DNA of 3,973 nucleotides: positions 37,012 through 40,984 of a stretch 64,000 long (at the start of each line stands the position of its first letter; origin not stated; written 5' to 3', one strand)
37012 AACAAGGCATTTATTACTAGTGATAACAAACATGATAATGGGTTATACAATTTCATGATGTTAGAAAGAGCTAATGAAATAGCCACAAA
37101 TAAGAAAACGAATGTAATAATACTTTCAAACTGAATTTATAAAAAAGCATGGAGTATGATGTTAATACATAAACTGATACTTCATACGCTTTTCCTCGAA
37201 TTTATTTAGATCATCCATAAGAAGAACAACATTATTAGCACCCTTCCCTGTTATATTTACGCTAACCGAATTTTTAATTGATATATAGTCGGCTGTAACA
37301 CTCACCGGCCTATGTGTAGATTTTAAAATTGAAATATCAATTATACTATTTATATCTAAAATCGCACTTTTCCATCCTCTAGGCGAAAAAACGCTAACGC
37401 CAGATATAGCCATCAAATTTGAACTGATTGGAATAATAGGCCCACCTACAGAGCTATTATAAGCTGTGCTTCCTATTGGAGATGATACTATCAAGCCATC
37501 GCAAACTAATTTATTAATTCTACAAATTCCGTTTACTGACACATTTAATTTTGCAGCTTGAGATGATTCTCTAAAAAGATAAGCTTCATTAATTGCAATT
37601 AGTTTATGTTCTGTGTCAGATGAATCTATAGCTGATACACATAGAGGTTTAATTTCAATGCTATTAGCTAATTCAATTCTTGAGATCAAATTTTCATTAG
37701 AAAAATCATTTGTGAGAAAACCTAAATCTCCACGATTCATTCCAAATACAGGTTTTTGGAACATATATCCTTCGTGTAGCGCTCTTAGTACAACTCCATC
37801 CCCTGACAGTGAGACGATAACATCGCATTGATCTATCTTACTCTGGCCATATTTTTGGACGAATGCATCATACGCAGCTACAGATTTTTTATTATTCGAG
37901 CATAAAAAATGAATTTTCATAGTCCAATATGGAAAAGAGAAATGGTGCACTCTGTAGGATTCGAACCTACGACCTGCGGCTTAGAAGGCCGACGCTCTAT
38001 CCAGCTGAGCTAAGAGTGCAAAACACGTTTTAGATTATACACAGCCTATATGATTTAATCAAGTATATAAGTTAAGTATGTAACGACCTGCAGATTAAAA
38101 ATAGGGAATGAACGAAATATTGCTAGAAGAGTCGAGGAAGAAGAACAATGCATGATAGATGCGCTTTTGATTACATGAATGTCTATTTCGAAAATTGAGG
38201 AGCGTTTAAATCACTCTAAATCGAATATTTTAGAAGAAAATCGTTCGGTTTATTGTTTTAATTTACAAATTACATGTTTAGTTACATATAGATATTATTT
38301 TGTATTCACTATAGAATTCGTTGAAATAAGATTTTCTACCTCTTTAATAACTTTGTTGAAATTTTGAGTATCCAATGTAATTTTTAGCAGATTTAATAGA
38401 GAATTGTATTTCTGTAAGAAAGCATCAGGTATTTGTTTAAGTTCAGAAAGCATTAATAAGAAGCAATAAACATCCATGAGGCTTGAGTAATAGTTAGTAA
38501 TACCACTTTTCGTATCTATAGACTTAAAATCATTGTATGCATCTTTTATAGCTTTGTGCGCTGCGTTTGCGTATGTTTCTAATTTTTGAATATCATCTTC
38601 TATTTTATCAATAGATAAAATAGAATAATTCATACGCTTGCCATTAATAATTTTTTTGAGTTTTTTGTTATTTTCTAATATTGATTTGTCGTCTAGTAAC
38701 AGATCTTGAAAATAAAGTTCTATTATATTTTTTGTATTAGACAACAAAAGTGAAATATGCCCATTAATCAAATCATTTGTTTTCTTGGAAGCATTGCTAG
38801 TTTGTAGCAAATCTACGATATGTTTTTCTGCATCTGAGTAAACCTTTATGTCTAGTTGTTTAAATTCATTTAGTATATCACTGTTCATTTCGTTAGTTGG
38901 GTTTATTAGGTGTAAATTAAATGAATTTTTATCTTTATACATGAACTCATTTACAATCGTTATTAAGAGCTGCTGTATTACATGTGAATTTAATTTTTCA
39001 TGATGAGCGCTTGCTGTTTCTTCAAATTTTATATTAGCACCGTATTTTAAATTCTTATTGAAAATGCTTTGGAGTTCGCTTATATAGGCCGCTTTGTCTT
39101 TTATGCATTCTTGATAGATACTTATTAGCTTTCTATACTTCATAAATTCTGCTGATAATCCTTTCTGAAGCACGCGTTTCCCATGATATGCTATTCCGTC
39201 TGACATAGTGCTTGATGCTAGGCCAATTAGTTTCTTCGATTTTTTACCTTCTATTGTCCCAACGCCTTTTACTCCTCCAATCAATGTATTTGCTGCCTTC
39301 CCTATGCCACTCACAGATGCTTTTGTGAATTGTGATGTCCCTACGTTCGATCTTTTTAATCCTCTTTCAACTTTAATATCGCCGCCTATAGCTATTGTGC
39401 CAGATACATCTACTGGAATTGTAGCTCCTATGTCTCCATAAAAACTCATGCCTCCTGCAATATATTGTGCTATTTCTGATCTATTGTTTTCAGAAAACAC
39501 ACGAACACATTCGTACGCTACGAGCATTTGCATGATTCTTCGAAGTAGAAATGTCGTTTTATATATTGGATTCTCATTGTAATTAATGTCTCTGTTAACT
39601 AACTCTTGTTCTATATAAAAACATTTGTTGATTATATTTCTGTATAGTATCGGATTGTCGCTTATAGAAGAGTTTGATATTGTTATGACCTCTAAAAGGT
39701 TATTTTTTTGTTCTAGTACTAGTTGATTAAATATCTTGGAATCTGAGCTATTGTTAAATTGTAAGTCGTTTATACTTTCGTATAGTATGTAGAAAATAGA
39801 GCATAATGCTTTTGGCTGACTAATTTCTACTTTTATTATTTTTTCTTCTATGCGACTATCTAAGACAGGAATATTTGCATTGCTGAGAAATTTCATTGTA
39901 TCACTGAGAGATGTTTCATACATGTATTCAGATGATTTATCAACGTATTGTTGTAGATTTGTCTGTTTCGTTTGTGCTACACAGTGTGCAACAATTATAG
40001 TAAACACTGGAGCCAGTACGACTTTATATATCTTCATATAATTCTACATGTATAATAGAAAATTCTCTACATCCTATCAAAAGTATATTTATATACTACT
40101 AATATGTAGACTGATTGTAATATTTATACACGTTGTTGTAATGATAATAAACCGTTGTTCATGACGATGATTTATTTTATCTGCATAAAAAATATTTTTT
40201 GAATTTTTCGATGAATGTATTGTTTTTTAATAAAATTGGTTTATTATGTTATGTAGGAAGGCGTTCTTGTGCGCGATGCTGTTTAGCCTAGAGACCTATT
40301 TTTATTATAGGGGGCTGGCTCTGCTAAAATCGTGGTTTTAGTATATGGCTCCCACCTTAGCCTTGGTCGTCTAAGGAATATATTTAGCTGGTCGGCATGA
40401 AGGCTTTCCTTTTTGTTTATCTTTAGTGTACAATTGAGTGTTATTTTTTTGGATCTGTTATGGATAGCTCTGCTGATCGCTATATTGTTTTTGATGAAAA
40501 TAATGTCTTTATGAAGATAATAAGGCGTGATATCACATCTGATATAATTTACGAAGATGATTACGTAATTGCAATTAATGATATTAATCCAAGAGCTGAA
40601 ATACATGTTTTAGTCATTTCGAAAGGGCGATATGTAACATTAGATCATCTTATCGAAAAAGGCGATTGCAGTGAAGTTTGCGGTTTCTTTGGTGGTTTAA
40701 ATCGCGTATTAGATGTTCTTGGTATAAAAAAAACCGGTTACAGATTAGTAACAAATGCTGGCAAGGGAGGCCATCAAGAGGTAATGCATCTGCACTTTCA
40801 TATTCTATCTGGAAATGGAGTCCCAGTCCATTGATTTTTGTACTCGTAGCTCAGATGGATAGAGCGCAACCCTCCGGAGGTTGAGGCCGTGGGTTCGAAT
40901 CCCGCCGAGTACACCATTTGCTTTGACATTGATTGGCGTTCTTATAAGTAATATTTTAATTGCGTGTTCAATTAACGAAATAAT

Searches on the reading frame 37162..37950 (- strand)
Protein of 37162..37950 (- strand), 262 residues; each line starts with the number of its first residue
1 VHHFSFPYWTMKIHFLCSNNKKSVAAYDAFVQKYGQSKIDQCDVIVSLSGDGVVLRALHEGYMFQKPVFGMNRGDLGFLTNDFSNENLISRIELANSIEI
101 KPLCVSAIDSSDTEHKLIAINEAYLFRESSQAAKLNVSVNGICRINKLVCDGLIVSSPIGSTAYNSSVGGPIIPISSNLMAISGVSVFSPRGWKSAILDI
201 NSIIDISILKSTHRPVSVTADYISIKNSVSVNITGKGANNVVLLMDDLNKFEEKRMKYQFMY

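Call 20: search_protein_families(library=pfam, proteins=[window:37162-37950:-], max_evalue=0.001)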
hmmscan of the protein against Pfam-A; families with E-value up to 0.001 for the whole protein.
window:37162-37950:- (262 aa): 2 families
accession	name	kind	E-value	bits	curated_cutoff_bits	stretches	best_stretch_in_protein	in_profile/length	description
PF20143.4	NAD_kinase_C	-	1.3e-09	38.2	23.7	1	123-188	4-67/126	ATP-NAD kinase C-terminal domain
PF01513.26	NAD_kinase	-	5.9e-07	30.3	25.5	1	30-89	60-119/130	ATP-NAD kinase N-terminal domain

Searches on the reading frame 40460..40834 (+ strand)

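Call 20: search_protein_families(library=pfam, proteins=[window:40460-40834:+], max_evalue=0.001)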
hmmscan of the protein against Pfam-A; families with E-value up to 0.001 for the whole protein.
window:40460-40834:+ (124 aa): 2 families
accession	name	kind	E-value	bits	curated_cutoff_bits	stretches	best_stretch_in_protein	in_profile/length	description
PF01230.28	HIT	-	1.3e-20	74.3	21.5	1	23-119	2-96/98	HIT domain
PF11969.13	DcpS_C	-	3.4e-13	50.5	24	1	15-117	2-101/114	Scavenger mRNA decapping enzyme C-term binding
